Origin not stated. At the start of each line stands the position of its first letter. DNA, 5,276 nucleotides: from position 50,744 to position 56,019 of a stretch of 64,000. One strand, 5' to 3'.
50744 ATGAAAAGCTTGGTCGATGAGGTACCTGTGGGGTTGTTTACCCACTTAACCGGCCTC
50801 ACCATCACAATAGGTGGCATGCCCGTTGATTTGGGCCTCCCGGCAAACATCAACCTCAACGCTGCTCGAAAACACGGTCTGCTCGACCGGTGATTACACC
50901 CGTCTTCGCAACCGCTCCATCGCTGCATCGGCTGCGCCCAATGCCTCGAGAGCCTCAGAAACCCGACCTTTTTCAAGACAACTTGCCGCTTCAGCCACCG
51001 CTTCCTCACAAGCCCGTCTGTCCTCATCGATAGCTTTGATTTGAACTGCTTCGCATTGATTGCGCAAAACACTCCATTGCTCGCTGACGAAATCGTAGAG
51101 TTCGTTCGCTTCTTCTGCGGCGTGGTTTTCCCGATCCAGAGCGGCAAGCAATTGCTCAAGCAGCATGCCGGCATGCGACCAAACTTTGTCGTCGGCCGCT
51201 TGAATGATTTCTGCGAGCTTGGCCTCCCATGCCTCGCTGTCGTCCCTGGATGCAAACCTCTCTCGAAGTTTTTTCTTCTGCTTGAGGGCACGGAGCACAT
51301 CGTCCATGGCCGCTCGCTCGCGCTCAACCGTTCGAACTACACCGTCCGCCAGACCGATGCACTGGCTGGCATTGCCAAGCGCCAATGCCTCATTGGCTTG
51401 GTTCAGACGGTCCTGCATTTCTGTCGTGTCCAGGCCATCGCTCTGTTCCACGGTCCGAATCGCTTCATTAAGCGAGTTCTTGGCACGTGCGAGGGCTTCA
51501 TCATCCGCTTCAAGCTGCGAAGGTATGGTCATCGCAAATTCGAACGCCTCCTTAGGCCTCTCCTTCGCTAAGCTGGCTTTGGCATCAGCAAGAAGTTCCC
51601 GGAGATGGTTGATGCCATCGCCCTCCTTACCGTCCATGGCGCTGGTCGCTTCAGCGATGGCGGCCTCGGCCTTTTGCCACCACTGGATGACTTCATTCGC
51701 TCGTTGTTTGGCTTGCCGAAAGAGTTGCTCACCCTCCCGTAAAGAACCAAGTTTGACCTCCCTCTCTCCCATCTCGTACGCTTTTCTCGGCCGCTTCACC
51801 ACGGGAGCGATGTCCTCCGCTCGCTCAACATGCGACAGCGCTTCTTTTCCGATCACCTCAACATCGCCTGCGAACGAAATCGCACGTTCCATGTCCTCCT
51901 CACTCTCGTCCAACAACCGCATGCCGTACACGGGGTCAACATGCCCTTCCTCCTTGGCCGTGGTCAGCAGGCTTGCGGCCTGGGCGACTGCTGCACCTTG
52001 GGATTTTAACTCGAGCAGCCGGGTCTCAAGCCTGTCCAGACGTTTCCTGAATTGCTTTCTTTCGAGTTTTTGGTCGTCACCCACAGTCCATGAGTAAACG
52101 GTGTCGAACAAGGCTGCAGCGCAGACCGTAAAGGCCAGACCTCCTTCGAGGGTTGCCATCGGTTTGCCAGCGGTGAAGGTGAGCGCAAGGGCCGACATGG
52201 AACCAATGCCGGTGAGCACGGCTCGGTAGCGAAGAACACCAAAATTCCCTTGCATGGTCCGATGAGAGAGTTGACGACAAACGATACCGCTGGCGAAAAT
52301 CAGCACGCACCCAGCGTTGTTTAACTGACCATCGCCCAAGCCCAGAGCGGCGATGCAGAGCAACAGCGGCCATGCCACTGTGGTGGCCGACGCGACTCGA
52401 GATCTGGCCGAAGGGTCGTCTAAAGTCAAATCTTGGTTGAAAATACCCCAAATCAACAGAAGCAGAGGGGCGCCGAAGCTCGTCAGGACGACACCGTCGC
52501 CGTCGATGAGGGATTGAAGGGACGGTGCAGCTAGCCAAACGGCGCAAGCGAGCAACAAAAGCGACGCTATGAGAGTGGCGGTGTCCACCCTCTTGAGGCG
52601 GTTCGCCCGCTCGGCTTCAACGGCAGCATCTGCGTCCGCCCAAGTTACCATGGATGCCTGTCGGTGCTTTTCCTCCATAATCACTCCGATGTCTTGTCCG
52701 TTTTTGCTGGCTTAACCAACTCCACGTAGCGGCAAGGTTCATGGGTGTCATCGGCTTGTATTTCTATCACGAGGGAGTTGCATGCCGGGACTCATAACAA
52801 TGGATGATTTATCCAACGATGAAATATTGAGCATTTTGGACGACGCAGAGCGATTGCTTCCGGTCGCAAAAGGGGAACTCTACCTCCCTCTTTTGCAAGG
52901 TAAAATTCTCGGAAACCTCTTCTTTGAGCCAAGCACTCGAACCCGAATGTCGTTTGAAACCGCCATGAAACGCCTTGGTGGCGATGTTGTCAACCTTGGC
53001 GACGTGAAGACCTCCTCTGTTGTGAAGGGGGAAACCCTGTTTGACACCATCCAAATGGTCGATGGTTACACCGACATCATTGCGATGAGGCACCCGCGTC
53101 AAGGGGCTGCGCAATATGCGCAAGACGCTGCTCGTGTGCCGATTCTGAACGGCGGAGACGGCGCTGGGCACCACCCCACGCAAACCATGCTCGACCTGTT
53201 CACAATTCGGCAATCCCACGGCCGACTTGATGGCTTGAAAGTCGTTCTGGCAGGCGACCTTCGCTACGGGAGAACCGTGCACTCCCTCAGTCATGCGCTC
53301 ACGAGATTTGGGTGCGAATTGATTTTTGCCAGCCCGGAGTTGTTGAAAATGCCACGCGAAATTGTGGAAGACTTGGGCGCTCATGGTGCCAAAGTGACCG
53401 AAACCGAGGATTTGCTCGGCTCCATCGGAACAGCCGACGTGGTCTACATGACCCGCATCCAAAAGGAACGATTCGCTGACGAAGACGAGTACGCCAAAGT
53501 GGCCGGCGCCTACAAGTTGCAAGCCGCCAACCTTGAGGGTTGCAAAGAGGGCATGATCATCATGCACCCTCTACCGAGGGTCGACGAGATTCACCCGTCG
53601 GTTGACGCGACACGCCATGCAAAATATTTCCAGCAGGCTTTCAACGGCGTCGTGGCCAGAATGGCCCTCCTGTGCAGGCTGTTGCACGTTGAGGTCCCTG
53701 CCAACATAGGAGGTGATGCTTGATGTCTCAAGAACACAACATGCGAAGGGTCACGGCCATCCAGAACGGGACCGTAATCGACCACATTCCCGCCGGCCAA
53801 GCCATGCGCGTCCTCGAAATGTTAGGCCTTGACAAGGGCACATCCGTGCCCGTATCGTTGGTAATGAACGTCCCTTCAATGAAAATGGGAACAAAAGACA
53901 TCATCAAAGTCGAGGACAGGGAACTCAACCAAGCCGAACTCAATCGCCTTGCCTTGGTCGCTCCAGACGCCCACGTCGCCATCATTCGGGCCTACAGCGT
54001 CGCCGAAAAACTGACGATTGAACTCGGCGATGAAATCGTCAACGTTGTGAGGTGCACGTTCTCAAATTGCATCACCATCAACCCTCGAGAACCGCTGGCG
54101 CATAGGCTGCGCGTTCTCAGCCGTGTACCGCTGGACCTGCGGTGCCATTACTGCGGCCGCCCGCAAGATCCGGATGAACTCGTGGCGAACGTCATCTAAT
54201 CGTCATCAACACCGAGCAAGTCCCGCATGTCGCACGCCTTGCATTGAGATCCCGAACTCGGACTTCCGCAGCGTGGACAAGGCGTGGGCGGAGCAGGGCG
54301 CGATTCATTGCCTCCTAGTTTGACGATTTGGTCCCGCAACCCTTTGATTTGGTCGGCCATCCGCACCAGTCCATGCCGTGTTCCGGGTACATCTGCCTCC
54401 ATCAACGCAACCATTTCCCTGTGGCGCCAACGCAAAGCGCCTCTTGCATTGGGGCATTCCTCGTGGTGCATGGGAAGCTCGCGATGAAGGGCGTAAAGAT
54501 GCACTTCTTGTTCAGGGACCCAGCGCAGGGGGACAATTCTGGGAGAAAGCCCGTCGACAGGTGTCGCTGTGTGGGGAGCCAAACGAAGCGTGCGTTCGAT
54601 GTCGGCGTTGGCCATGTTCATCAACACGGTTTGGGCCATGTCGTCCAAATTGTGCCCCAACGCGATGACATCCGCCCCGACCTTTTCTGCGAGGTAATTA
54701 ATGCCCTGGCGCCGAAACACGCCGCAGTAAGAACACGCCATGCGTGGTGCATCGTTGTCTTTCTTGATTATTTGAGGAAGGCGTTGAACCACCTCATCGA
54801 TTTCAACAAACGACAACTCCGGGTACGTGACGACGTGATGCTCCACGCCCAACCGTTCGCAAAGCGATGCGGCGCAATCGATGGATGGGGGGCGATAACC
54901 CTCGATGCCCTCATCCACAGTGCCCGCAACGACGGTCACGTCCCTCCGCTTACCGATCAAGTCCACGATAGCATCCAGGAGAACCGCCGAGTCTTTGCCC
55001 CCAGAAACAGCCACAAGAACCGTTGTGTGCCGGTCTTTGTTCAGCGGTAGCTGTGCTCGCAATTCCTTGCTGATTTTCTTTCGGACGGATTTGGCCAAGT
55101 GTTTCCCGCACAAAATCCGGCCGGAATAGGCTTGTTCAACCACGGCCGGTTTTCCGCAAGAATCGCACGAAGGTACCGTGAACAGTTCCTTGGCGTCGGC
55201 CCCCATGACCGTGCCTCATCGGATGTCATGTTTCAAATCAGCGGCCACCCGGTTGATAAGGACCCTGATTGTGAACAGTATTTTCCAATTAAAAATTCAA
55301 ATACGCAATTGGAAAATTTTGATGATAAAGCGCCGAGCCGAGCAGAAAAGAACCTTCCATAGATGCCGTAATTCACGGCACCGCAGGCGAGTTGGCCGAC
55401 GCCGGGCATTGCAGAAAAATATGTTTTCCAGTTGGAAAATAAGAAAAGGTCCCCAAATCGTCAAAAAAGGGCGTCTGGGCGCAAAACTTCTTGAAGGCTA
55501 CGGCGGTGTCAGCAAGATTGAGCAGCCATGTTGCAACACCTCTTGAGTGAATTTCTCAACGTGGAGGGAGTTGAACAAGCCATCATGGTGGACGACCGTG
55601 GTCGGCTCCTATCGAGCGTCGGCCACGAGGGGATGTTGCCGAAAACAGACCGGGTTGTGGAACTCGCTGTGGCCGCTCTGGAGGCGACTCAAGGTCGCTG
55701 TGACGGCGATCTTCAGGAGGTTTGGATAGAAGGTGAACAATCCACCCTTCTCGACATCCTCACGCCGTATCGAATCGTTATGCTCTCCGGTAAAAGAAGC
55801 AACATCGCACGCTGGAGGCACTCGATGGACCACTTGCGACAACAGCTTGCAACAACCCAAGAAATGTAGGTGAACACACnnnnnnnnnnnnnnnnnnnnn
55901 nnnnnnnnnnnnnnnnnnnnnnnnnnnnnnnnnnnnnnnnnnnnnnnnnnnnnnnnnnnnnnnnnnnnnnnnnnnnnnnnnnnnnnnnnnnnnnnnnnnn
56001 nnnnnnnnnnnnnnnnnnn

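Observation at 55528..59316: GTPase-less Roadblock/LC7 + 1060-aa PATAN-like/Roadblock/coiled-coil giant + 2-TM microprotein operon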

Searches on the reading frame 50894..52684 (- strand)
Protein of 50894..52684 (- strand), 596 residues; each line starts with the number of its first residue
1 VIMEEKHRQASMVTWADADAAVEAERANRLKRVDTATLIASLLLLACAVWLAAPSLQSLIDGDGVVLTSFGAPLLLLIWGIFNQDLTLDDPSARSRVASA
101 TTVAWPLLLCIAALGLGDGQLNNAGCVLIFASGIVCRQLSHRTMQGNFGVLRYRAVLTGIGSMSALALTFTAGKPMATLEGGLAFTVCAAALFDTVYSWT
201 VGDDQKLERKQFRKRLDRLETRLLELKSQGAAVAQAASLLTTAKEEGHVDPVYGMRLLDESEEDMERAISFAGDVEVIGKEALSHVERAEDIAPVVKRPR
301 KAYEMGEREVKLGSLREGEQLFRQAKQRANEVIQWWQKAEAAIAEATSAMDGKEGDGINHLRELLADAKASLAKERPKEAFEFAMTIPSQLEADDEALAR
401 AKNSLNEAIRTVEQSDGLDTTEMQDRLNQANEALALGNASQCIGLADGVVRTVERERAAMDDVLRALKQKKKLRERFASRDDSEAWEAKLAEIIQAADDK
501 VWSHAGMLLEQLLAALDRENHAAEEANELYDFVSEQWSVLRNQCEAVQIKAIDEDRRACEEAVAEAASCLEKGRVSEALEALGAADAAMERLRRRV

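Call 3: search_protein_families(library=pfam, proteins=[window:50894-52684:-], max_evalue=1)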
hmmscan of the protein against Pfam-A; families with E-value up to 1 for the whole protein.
window:50894-52684:- (596 aa): 2 families
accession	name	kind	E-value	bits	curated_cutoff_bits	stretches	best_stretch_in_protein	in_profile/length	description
PF21724.2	DUF6861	-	0.0045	16.9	28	1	384-479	98-188/194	Family of unknown function (DUF6861)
PF18074.6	PriA_C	-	0.049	14.9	26.9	1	546-595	5-54/95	Primosomal protein N C-terminal domain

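Call 4: search_protein_families(library=ncbifam, proteins=[window:50894-52684:-], max_evalue=1)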
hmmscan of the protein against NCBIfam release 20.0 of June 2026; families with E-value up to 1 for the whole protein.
window:50894-52684:- (596 aa): 1 family
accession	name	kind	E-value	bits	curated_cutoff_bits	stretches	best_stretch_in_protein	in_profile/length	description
NF001962.0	PRK00736.1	equivalog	0.054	13.2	72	0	210-231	37-58/69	hypothetical protein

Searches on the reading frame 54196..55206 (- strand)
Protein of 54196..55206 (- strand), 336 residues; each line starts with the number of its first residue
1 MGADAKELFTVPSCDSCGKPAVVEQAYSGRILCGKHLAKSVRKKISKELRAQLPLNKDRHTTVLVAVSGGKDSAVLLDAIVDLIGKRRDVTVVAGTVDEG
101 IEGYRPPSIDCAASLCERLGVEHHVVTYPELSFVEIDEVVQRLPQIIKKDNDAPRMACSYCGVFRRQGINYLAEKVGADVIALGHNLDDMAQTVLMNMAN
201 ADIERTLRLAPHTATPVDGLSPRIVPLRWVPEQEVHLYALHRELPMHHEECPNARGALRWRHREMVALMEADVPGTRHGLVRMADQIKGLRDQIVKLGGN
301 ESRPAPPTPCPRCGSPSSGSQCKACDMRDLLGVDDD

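Call 3: search_protein_families(library=pfam, proteins=[window:54196-55206:-], max_evalue=1)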
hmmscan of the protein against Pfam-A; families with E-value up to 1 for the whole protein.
window:54196-55206:- (336 aa): 8 families
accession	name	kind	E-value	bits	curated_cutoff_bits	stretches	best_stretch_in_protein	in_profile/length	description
PF01171.26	ATP_bind_3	-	5.7e-10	39.6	27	1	63-207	2-126/182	PP-loop family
PF22082.2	TtuA_LIM_N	-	3.2e-07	30.7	27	1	14-37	2-25/26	2-thiouridine synthetase TtuA, N-terminal LIM domain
PF16503.10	zn-ribbon_14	-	0.0006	19.7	34.9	1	310-327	3-20/32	Zinc-ribbon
PF03054.22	tRNA_Me_trans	-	0.00066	19.8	20.6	1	62-193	2-138/202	tRNA methyl transferase HUP domain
PF06508.19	QueC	-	0.0034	17.4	22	1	63-190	2-125/210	Queuosine biosynthesis protein QueC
PF02540.23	NAD_synthase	-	0.022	14.3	21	1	55-155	13-107/242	NAD synthase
PF17853.6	GGDEF_2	-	0.05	14.3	24.5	1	37-105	37-104/116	GGDEF-like domain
PF01507.26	PAPS_reduct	-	0.22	12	22.5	0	63-87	2-26/175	Phosphoadenosine phosphosulfate reductase domain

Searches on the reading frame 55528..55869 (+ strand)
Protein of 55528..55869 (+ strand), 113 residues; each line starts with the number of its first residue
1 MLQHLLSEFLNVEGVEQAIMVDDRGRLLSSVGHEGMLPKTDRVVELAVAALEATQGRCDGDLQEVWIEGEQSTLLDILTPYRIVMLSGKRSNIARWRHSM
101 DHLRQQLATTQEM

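Call 3: search_protein_families(library=pfam, proteins=[window:55528-55869:+], max_evalue=1)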
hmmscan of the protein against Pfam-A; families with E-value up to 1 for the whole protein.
window:55528-55869:+ (113 aa): 1 family
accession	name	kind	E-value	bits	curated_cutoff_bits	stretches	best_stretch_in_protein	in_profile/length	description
PF03259.23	Robl_LC7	-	9e-05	22.6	23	1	3-73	3-75/91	Roadblock/LC7 domain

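Call 4: search_protein_families(library=ncbifam, proteins=[window:55528-55869:+], max_evalue=1)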
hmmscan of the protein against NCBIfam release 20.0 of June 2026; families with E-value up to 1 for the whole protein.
window:55528-55869:+ (113 aa): 0 families

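Call 11: search_solved_structures(query=window:55528-55869:+, max_evalue=10, show_alignments=2)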
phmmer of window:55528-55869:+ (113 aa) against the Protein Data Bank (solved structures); distinct sequences matched with E-value up to 10: 6.
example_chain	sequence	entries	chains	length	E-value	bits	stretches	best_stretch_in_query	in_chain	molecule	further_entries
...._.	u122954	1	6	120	0.15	15.3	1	6-78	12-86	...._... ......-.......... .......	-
3wqg_A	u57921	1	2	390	1.1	12.6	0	71-102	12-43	D-threo-3-hydroxyaspartate dehydratase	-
4pb3_A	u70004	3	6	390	1.1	12.6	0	71-102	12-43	D-threo-3-hydroxyaspartate dehydratase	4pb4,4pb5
3wqc_A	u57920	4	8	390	1.1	12.6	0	71-102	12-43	D-threo-3-hydroxyaspartate dehydratase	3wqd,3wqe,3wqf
9sdv_A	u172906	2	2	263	1.1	12.5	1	32-104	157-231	tRNA (guanine-N(1)-)-methyltransferase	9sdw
3ky7_A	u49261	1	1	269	1.1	12.5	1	32-104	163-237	tRNA (guanine-N(1)-)-methyltransferase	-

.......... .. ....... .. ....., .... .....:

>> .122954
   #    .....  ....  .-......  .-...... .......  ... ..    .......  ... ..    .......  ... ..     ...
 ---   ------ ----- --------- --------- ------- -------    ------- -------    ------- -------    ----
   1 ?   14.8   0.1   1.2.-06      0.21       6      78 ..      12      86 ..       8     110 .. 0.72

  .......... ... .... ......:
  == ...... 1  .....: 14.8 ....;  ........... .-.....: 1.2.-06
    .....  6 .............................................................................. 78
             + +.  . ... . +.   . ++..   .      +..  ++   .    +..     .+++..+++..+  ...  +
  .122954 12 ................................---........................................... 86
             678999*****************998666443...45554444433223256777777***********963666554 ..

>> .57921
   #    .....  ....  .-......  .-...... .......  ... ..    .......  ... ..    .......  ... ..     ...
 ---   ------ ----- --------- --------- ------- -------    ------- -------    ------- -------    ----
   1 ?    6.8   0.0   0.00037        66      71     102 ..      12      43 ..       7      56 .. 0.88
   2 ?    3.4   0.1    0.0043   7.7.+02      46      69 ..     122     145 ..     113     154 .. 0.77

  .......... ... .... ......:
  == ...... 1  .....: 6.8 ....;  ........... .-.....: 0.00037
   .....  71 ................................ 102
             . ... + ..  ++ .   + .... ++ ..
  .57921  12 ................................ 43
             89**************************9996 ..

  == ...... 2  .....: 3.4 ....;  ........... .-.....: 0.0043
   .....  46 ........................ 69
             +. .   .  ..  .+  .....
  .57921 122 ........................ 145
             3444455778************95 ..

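Call 50: search_solved_structures(query=A6, max_evalue=1, show_alignments=1)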
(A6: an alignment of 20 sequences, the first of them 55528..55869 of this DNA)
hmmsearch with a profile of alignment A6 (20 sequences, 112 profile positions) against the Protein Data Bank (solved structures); distinct sequences matched with E-value up to 1: 6.
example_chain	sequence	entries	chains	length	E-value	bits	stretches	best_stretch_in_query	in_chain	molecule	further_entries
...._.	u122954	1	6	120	0.00062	23.2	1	2-96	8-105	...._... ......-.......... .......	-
9jue_D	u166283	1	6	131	0.11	16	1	42-111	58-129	Roadblock/LC7 domain protein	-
7yh1_D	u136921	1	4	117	0.18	15.3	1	2-87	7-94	Roadblock/LC7 domain protein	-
6h5b_B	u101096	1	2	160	0.21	15.1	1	6-108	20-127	MglB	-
6izw_B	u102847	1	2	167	0.23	14.9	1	6-108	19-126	Gliding motility protein MglB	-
6hjm_A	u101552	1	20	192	0.32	14.5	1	6-108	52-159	MglB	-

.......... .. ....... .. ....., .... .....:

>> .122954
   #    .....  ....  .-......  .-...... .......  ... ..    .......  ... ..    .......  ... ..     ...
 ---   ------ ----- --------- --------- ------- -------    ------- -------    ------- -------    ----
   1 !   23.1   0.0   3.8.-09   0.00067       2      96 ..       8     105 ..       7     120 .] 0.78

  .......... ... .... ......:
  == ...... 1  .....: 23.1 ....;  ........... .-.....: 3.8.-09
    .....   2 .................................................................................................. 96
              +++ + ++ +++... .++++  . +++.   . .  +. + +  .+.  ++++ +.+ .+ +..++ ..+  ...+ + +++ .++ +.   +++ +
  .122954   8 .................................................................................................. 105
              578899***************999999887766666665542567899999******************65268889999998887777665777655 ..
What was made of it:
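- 55528..55869 (+): Gene 1: a 113-aa stand-alone Roadblock/LC7 protein with a nearly invariant ARWRH motif near its C-terminus. A family profile hits only Roadblock/MglB chains in the PDB, best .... at E=6e-4 (call 50).
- On Roadblock/LC7 (Pfam PF03259), gene 1: A family profile hits only Roadblock/MglB chains in the PDB, best E=6e-4 (call 50). The fold is inferred from the full-length alignment to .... (call 50).
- Closest known: Asgard archaeal Roadblock proteins. Same: The Thorarchaeota Roadblock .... is the best PDB sequence match of gene 1 (calls 11, 50).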

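Call 51: search_protein_families(library=pfam, alignment_id=A6, max_evalue=0.01)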
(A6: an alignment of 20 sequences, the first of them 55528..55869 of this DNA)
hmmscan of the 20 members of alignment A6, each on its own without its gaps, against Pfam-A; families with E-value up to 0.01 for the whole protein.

A. member 1, window:55528-55869:+ (113 aa): 1 family
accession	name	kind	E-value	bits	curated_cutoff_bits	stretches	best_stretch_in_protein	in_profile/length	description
PF03259.23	Robl_LC7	-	9e-05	22.6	23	1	3-73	3-75/91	Roadblock/LC7 domain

B. families by the number of members that match (of 20 scanned): 1 family
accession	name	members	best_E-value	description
PF03259.23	Robl_LC7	9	9e-05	Roadblock/LC7 domain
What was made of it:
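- On Roadblock/LC7 (Pfam PF03259), gene 1: 9 of 20 orthologues match (call 51).
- Checked: A family profile hits only Roadblock/MglB chains in the PDB, best E=6e-4 (calls 3, 50, 51).
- Roadblock identity of gene 1: calls 3, 50, 51.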

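Call 72: search_protein_families(library=padloc, proteins=[window:55528-55869:+], max_evalue=0.01)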
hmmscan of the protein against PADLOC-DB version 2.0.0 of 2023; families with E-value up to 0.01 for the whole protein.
window:55528-55869:+ (113 aa): 0 families

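Call 73: search_protein_families(library=phrogs, proteins=[window:55528-55869:+], max_evalue=0.01)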
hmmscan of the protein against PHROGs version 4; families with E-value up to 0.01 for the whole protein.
window:55528-55869:+ (113 aa): 0 families
